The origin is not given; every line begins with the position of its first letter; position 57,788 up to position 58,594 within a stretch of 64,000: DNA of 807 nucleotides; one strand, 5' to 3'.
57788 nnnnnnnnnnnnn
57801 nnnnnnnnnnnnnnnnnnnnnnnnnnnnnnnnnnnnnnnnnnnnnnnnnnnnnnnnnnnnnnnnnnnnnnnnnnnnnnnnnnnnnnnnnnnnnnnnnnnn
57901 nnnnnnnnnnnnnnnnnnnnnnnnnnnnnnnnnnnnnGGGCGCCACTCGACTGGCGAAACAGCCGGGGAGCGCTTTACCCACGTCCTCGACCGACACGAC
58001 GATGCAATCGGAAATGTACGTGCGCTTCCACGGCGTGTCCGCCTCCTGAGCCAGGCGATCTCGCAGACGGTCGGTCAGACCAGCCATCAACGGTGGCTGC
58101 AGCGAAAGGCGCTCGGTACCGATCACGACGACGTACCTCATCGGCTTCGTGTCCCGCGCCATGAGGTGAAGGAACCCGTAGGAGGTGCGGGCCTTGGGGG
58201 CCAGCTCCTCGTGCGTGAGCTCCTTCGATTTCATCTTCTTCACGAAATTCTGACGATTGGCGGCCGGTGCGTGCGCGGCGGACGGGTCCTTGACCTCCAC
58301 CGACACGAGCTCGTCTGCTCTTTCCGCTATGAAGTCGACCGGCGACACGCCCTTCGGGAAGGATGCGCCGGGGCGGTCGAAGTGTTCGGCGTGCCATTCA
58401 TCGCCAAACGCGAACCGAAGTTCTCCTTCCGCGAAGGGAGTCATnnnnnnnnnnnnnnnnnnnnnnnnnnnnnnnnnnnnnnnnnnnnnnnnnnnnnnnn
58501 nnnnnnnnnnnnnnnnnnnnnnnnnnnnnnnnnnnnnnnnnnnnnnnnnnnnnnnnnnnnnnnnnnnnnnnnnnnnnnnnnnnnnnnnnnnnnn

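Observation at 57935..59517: Lower-GC two-gene module: ABC/OLD-like ATPase coupled to a small PD-(D/E)xK-like protein (candidate defence system)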

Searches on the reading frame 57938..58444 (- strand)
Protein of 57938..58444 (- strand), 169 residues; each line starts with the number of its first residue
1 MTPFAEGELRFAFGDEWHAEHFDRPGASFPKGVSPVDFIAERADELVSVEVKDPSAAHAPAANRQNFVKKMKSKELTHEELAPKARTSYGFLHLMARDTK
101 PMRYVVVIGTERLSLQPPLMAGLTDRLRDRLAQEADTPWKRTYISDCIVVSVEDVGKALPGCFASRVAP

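Call 6: search_protein_families(library=pfam, proteins=[window:57938-58444:-], max_evalue=1)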
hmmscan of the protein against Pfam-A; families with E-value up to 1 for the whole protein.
window:57938-58444:- (169 aa): 0 families

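Call 7: search_protein_families(library=padloc, proteins=[window:57938-58444:-], max_evalue=1)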
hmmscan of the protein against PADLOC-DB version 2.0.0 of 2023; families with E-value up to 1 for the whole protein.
window:57938-58444:- (169 aa): 10 families
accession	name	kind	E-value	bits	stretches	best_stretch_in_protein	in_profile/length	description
PDLC04220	HEC-02B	-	1.5e-49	166.1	1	1-166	1-166/172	-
PDLC04229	HEC-02B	-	3e-23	80.3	1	1-167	1-168/171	-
PDLC04227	HEC-02B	-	2.1e-21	74.5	1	4-167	10-179/184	-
PDLC04215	HEC-02B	-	5.2e-13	47.2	1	35-160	3-127/134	-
PDLC04216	HEC-02B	-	7.6e-10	37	1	36-159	41-173/185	-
PDLC04219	HEC-02B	-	3e-07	28.3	1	5-112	7-113/171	-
PDLC04226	HEC-02B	-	1.3e-06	26.5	1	33-153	37-151/171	-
PDLC04217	HEC-02B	-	2.3e-06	25.7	1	34-157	36-157/169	-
PDLC04228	HEC-02B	-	0.0012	16.9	1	5-89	4-91/199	-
PDLC04791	PDC-S01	-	0.02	11.6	1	34-74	332-370/395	-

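Call 8: search_protein_families(library=ncbifam, proteins=[window:57938-58444:-], max_evalue=1)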
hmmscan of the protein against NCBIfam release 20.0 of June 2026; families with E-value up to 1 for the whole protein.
window:57938-58444:- (169 aa): 3 families
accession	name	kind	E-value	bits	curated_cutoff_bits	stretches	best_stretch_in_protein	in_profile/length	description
NF011270.0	PRK14677.1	equivalog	0.03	14.7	124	0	36-72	34-68/108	hypothetical protein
NF011269.0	PRK14676.1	equivalog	0.053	13.7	190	1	35-66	39-69/117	hypothetical protein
NF011267.0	PRK14674.1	equivalog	0.13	12.4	232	1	32-69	34-71/133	hypothetical protein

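Call 9: search_protein_families(library=phrogs, proteins=[window:57938-58444:-], max_evalue=1)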
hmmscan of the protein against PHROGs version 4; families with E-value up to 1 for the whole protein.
window:57938-58444:- (169 aa): 1 family
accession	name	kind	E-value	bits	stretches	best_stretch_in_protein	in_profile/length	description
phrog_34932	-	unknown function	0.012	16.8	1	138-162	33-58/67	-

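Call 14: find_homologous_proteins(query=window:57938-58444:-)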
Query window:57938-58444:- (169 aa): 101 proteins with E <= 0.001 among 250 candidates.
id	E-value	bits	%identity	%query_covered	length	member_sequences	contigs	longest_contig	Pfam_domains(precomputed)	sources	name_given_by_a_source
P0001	1.6e-108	378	100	100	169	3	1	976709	-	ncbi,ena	-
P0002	1.4e-93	329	88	100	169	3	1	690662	-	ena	-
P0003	7.0e-93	327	88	100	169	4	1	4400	-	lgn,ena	-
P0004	1.9e-86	306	84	100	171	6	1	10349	-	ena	-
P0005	3.9e-84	299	82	99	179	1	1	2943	-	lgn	-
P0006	6.8e-84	298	82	100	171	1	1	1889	-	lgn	-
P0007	6.1e-83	295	80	99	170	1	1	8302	-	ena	-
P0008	1.8e-81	290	78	99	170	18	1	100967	-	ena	-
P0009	2.7e-76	273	72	100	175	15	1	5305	-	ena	-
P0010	1.5e-75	271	75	99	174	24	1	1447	-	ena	-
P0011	8.4e-75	268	70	100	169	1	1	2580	-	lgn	-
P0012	1.2e-74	268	70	100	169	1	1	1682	-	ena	-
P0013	1.7e-74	267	74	99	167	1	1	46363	-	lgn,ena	-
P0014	1.9e-73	264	70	100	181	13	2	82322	-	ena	-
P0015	1.0e-72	262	69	99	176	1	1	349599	-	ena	-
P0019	3.7e-71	256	68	99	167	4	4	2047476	-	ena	-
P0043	1.1e-65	239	65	99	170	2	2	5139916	-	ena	-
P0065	9.0e-61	223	61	99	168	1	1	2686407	-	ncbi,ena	-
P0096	9.4e-33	132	43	95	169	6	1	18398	-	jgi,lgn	jgi:hypothetical protein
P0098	5.2e-29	119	46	88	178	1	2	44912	-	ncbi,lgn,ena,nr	ncbi:MAG: hypothetical protein KAR11_07925 [Phycisphaerae bacterium]|nr:hypothetical protein [Phycis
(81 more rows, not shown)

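Call 17: find_related_loci(query=window:57938-58444:-, collection=genome_contigs, flank=8000)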
Query window:57938-58444:- (169 aa) in genome_contigs; peptide patterns used: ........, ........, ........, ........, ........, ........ (x = any residue, [..] = any of these).
116 stretches matched a pattern; 6 encode a relative of the query (tblastn E <= 1e-3); 6 distinct loci.
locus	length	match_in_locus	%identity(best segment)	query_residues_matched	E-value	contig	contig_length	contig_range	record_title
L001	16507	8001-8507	76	1-168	3e-85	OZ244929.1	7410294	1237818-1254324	MAG: Spirochaetia bacterium isolate 8068e3ae-2514-4771-9ed6-15a7f5772894 genome assembly, chromosome: 1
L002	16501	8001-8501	63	1-167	2e-72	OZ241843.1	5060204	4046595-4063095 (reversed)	MAG: Vicinamibacterales bacterium isolate d728d8a6-ce75-4a6f-b799-faf650d2db42 genome assembly, chromosome: 1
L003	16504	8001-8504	64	1-168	3e-72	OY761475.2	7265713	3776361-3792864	MAG: Vicinamibacterales bacterium isolate 01def6b1-0c8c-435d-859a-076764f3ef92 genome assembly, chromosome: 1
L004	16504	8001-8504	61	1-168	8e-70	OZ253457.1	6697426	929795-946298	MAG: Vicinamibacterales bacterium isolate 96a1e1f6-da0d-41ae-928b-732dd312bced genome assembly, chromosome: 1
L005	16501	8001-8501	62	1-167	6e-67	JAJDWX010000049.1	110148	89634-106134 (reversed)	MAG: Rhodothermales bacterium isolate jk18x25bins.61 k141_556132, whole genome shotgun sequence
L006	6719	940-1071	41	14-62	1e-4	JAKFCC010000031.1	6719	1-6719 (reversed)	MAG: Gemmatimonadota bacterium isolate LC011 contig-124_16789, whole genome shotgun sequence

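Call 19: find_encoding_contigs(protein=P0001, flank=10000, max_places=4)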
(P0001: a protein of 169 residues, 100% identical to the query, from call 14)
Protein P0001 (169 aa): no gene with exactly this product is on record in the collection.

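Call 21: find_encoding_contigs(protein=P0002, flank=10000, max_places=3)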
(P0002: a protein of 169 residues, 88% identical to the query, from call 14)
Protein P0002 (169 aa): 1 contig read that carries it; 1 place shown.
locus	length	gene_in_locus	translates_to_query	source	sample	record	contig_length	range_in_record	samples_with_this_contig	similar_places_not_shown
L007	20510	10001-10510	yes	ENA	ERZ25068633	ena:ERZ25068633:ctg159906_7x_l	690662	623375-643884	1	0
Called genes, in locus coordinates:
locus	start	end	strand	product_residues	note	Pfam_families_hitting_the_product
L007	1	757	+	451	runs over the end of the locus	PF00174:Oxidored_molyb, PF03404:Mo-co_dimer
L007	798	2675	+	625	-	PF22244:GCE_fung (faint)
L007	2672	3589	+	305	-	PF01073:3Beta_HSD (weak), PF01370:Epimerase, PF04321:RmlD_sub_bind, PF13460:NAD_binding_10 (weak), PF16363:GDP_Man_Dehyd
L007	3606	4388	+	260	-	PF00005:ABC_tran, PF13304:AAA_21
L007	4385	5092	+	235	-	PF12679:ABC2_membrane_2, PF12698:ABC2_membrane_3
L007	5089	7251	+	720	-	PF23357:DUF7088, PF09822:ABC_transp_aux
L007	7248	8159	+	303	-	PF14238:DUF4340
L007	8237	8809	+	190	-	PF02572:CobA_CobO_BtuR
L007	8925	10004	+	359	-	PF02463:SMC_N (weak), PF13175:AAA_15 (faint), PF13304:AAA_21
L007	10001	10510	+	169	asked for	-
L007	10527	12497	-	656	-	PF02522:Antibiotic_NAT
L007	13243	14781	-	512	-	PF02056:Glyco_hydro_4, PF11975:Glyco_hydro_4C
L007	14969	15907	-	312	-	PF00294:PfkB, PF08543:Phos_pyr_kin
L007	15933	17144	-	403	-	PF02668:TauD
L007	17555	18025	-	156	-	-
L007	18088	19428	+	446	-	PF07690:MFS_1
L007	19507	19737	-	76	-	PF22513:FitA-like_RHH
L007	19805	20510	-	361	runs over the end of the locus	PF01717:Meth_synt_2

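Call 22: find_encoding_contigs(protein=P0065, flank=10000, max_places=3)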
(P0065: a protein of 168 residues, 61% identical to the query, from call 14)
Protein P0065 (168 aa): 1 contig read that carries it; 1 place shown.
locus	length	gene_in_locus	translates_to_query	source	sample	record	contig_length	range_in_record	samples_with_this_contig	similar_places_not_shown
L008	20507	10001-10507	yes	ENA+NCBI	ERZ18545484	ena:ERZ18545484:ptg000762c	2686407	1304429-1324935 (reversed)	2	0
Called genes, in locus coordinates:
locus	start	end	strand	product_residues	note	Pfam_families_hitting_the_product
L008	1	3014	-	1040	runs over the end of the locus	PF00128:Alpha-amylase, PF18962:Por_Secre_tail (weak)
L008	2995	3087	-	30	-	-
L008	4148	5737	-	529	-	PF07745:Glyco_hydro_53, PF18962:Por_Secre_tail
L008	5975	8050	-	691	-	PF00686:CBM_20 (faint), PF18962:Por_Secre_tail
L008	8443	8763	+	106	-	PF01909:NTP_transf_2, PF18765:Polbeta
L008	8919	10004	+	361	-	PF02463:SMC_N (faint), PF13175:AAA_15 (faint), PF13476:AAA_23 (weak), PF13304:AAA_21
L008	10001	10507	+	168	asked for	-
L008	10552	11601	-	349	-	-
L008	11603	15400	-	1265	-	-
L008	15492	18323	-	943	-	PF13620:CarboxypepD_reg, PF13715:CarbopepD_reg_2, PF07715:Plug, PF00593:TonB_dep_Rec_b-barrel, PF25183:OMP_b-brl_4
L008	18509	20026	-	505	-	PF00639:Rotamase, PF13145:Rotamase_2, PF13616:Rotamase_3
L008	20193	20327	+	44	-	-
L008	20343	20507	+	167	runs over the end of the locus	-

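Call 24: list_cluster_members(proteins=[P0001, P0102])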
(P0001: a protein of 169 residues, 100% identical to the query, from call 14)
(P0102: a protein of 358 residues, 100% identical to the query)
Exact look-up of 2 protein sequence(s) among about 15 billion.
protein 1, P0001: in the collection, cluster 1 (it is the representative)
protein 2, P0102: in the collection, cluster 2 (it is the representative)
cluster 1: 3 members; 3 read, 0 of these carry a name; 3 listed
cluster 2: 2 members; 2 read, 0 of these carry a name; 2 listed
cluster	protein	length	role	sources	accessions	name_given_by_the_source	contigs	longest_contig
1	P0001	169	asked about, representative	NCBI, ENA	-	-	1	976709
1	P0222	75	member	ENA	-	-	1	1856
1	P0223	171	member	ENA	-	-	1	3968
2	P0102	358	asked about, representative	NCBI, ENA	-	-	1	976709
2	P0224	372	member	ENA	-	-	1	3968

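Call 25: search_solved_structures(query=A1, max_evalue=10, show_alignments=2)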
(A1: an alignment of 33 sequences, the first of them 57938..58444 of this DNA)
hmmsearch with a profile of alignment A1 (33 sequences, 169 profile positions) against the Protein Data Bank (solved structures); distinct sequences matched with E-value up to 10: 0.

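Call 27: predict_structure(alignment_id=A1)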
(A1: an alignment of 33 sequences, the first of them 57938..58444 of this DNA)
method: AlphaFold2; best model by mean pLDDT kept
length: 169 residues; sequences in the alignment: 33
mean_pLDDT: 92.3   pTM: 0.89
mean pLDDT of the five models: 92.3, 91.9, 91.0, 81.8, 80.6
residues with pLDDT >= 90: 136; 70-90: 31; 50-70: 2; < 50: 0
segments of 3 or more residues with pLDDT < 50: none
pLDDT, mean of each block of 10 residues (from residue 1): 91 96 90 95 96 92 92 94 95 94 96 86 95 80 93 96 88
secondary structure, 60 per line:
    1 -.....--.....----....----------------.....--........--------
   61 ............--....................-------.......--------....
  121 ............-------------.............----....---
elements in order: E2-6 E9-13 E18-21 E38-42 E45-52 H61-72 H75-94 E102-108 H117-132 E146-151 H152-158 E163-166

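Call 39: fold_search(model_id=the predicted structure, library=pdb)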
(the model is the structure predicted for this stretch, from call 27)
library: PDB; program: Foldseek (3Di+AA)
matches with E <= 10: 623; with E <= 0.001: 0
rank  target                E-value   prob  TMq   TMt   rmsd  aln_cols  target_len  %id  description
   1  6hiw_DI               3.5e-02  0.16  0.21  0.11  13.8       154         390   11  Cryo-EM structure of the Trypanosoma brucei mitochondrial ribosome - This entry contains the complete small mitoribos (released 2018-09-26)
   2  9ibq_A                4.8e-02  0.66  0.39  0.26   5.8       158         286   10  Structure of BstEII with DNA substrate (released 2026-03-04)
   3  2p14                  5.2e-02  0.72  0.35  0.32   7.6       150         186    9  Crystal structure of small subunit (R.BspD6I2) of the heterodimeric restriction endonuclease R.BspD6I (released 2008-03-11)
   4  4p0q_A                5.9e-02  0.14  0.24  0.17  12.6       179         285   11  Crystal structure of Human Mus81-Eme1 in complex with 5'-flap DNA (released 2014-05-28)
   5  2wiw_B                6.3e-02  0.63  0.28  0.35   6.5        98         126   11  Crystal structures of Holliday junction resolvases from Archaeoglobus fulgidus bound to DNA substrate (released 2009-05-26)
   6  5lhc_B                7.1e-02  0.91  0.39  0.13   4.4       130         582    9  The structure of D456A mutant of Nt.BspD6I nicking endonuclease at 0.24 nm resolution . (released 2017-08-16)
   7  8ti9_B                1.2e-01  0.20  0.25  0.23  10.1       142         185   10  CryoEM structure of octamer assembly of Shedu nuclease domain from Bacillus cereus (released 2024-07-31)
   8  2wcw_C                1.3e-01  0.47  0.27  0.36   6.6        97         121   11  1.6A resolution structure of Archaeoglobus fulgidus Hjc, a Holliday junction resolvase from an archaeal hyperthermophi (released 2009-03-24)
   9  2wiz_A                1.4e-01  0.35  0.25  0.32   8.2        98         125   12  Crystal structures of Holliday junction resolvases from Archaeoglobus fulgidus bound to DNA substrate (released 2009-05-26)
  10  1j22                  1.4e-01  0.33  0.26  0.32   6.9       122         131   12  Crystal structure of archaeal XPF/Mus81 homolog, Hef from Pyrococcus furiosus, nuclease domain, selenomet derivative (released 2003-04-22)
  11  9hny_DI               1.4e-01  0.15  0.24  0.13  15.9       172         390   14  Mitoribosomal small subunit in complex with Mettl15 and Mettl17 (released 2025-03-26)
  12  8iby_C                1.5e-01  0.35  0.30  0.09  10.7       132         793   16  Structure of R2 with 5'ORF (released 2023-09-20)
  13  2wcw_A                1.5e-01  0.28  0.24  0.30   8.1        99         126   13  1.6A resolution structure of Archaeoglobus fulgidus Hjc, a Holliday junction resolvase from an archaeal hyperthermophi (released 2009-03-24)
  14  2wiw_A                1.8e-01  0.30  0.24  0.32   8.5       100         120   13  Crystal structures of Holliday junction resolvases from Archaeoglobus fulgidus bound to DNA substrate (released 2009-05-26)
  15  5liz                  1.9e-01  0.80  0.41  0.14   4.6       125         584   13  The structure of Nt.BspD6I nicking endonuclease with all cysteines mutated by serine residues at 0.19 nm resolution . (released 2017-08-02)
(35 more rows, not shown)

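Call 41: search_protein_families(library=pfam, alignment_id=A1, max_evalue=1)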
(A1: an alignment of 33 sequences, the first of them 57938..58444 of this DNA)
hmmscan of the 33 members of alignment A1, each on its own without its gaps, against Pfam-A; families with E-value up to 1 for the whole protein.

A. member 1, window:57938-58444:- (169 aa): 0 families

B. families by the number of members that match (of 33 scanned): 9 families
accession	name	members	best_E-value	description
PF18141.7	UPF1_1B_dom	3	0.075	RNA helicase UPF1, 1B domain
PF20366.3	DUF6661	2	0.0016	Family of unknown function (DUF6661)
PF23672.1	DUF7153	2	0.015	Domain of unknown function (DUF7153)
PF14779.12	BBS1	2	0.054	Ciliary BBSome complex subunit 1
PF18565.7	Glyco_hydro2_C5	2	0.06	Glycoside hydrolase family 2 C-terminal domain 5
PF09837.15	DUF2064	1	0.043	Uncharacterized protein conserved in bacteria (DUF2064)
PF12362.13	DUF3646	1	0.059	DNA polymerase III gamma and tau subunits C terminal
PF08378.17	NERD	1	0.067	Nuclease-related domain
PF14082.12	SduA_C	1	0.21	Shedu protein SduA, C-terminal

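Call 50: search_protein_representatives(alignment_id=A1)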
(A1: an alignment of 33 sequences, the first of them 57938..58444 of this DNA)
Query: 33 sequences, 169 profile positions. Proteins with E-value up to 0.001 (for the whole library): 642; up to 1e-10: 360; up to 1e-30: 107. The best 150 are listed.
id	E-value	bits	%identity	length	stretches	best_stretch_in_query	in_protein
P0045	7.0e-73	260.2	-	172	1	1-168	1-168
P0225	3.1e-62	225.5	-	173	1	2-168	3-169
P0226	3.3e-60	218.9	-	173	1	1-167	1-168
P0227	8.0e-60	217.7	-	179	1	1-167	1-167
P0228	6.8e-58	211.4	-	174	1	2-167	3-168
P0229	4.6e-55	202.2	-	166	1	3-160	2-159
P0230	1.0e-53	197.8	-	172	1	3-166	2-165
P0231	2.7e-53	196.4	-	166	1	3-164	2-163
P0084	3.4e-52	192.8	-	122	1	48-168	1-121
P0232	3.6e-52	192.8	-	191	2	4-132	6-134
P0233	6.2e-52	192.0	-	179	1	4-168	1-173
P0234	6.8e-52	191.9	-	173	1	1-168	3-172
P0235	1.2e-50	187.8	-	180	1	6-167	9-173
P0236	5.6e-50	185.6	-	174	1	3-167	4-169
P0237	7.9e-50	185.2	-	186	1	2-164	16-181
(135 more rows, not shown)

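Call 51: find_encoding_contigs(protein=P0098, flank=8000, max_places=2)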
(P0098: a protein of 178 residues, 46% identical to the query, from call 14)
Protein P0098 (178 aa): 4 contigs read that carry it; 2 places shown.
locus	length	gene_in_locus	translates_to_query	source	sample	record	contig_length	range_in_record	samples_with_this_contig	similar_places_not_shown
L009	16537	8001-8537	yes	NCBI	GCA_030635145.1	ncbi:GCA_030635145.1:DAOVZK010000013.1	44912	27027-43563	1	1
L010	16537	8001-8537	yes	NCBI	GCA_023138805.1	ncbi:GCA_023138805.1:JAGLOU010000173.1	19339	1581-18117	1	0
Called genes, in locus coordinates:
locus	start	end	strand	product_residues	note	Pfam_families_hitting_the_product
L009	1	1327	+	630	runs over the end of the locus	PF01257:2Fe-2S_thioredx, PF01512:Complex1_51K, PF10589:NADH_4Fe-4S, PF00037:Fer4, PF13187:Fer4_9 (weak), PF13237:Fer4_10, PF14697:Fer4_21, PF00037:Fer4 (weak), +3 more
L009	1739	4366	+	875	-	PF00488:MutS_V, PF20297:MSSS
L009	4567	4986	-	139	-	-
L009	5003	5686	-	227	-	PF02163:Peptidase_M50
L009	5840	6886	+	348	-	PF13580:SIS_2 (faint), PF01380:SIS, PF00571:CBS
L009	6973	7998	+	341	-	PF02463:SMC_N, PF13175:AAA_15 (weak), PF13476:AAA_23, PF13304:AAA_21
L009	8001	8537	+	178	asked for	-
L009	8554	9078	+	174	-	PF00702:Hydrolase (weak), PF08282:Hydrolase_3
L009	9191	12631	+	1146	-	-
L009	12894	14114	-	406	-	PF00365:PFK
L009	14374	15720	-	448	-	PF00289:Biotin_carb_N, PF02222:ATP-grasp, PF02786:CPSase_L_D2, PF07478:Dala_Dala_lig_C, PF02785:Biotin_carb_C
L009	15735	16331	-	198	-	PF00364:Biotin_lipoyl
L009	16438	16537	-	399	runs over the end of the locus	PF01321:Creatinase_N, PF00557:Peptidase_M24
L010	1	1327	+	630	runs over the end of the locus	PF01257:2Fe-2S_thioredx, PF01512:Complex1_51K, PF10589:NADH_4Fe-4S, PF00037:Fer4, PF13187:Fer4_9 (weak), PF13237:Fer4_10, PF14697:Fer4_21, PF00037:Fer4 (weak), +3 more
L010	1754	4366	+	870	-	PF00488:MutS_V, PF20297:MSSS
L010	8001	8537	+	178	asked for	-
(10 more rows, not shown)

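Call 52: find_encoding_contigs(protein=P0096, flank=8000, max_places=2)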
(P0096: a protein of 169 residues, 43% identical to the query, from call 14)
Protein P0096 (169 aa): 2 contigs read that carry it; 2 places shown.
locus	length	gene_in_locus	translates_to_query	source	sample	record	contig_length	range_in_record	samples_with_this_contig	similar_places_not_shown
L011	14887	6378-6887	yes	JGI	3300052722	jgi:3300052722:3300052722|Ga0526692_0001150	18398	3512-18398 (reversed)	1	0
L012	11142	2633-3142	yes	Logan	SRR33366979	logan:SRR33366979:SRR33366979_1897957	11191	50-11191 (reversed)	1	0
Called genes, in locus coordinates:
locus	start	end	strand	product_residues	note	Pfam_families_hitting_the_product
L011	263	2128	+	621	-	PF14505:DUF4438, PF20999:DUF4438_C, PF14505:DUF4438, PF20999:DUF4438_C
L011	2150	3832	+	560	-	PF00512:HisKA (weak), PF02518:HATPase_c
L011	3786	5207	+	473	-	PF00072:Response_reg, PF00158:Sigma54_activat, PF14532:Sigma54_activ_2, PF07728:AAA_5 (weak), PF25601:AAA_lid_14, PF02954:HTH_8 (weak)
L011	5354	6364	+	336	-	PF02463:SMC_N (weak), PF13175:AAA_15 (weak), PF13476:AAA_23 (weak), PF13304:AAA_21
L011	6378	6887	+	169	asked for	-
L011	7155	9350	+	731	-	PF12770:CHAT (weak), PF01637:ATPase_2 (faint), PF00931:NB-ARC, PF24883:NPHP3_N (weak), PF05729:NACHT (faint), PF13401:AAA_22 (weak)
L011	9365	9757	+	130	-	-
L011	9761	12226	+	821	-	PF12894:ANAPC4_WD40 (faint), PF23381:Beta-prop_IFT122_1st (faint), PF23414:Beta-prop_EML_2 (faint), PF24807:WD40_CDC20-Fz (faint), PF24814:WD40_Prp19 (faint), PF24817:WD40_WDHD1_1st (faint), PF25173:Beta-prop_WDR3_1st (faint), PF25174:Beta-prop_THOC3 (faint)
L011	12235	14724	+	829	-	PF23381:Beta-prop_IFT122_1st (faint), PF23414:Beta-prop_EML_2 (faint), PF24807:WD40_CDC20-Fz (faint), PF24814:WD40_Prp19 (faint), PF24817:WD40_WDHD1_1st (faint), PF25173:Beta-prop_WDR3_1st (faint), PF25174:Beta-prop_THOC3 (faint)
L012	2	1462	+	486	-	?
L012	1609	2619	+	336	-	PF02463:SMC_N (weak), PF13175:AAA_15 (weak), PF13476:AAA_23 (weak), PF13304:AAA_21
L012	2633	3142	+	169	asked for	-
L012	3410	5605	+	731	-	PF12770:CHAT (weak), PF01637:ATPase_2 (faint), PF00931:NB-ARC, PF24883:NPHP3_N (weak), PF05729:NACHT (faint), PF13401:AAA_22 (weak)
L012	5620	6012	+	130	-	-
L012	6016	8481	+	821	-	PF12894:ANAPC4_WD40 (faint), PF23381:Beta-prop_IFT122_1st (faint), PF23414:Beta-prop_EML_2 (faint), PF24807:WD40_CDC20-Fz (faint), PF24814:WD40_Prp19 (faint), PF24817:WD40_WDHD1_1st (faint), PF25173:Beta-prop_WDR3_1st (faint), PF25174:Beta-prop_THOC3 (faint)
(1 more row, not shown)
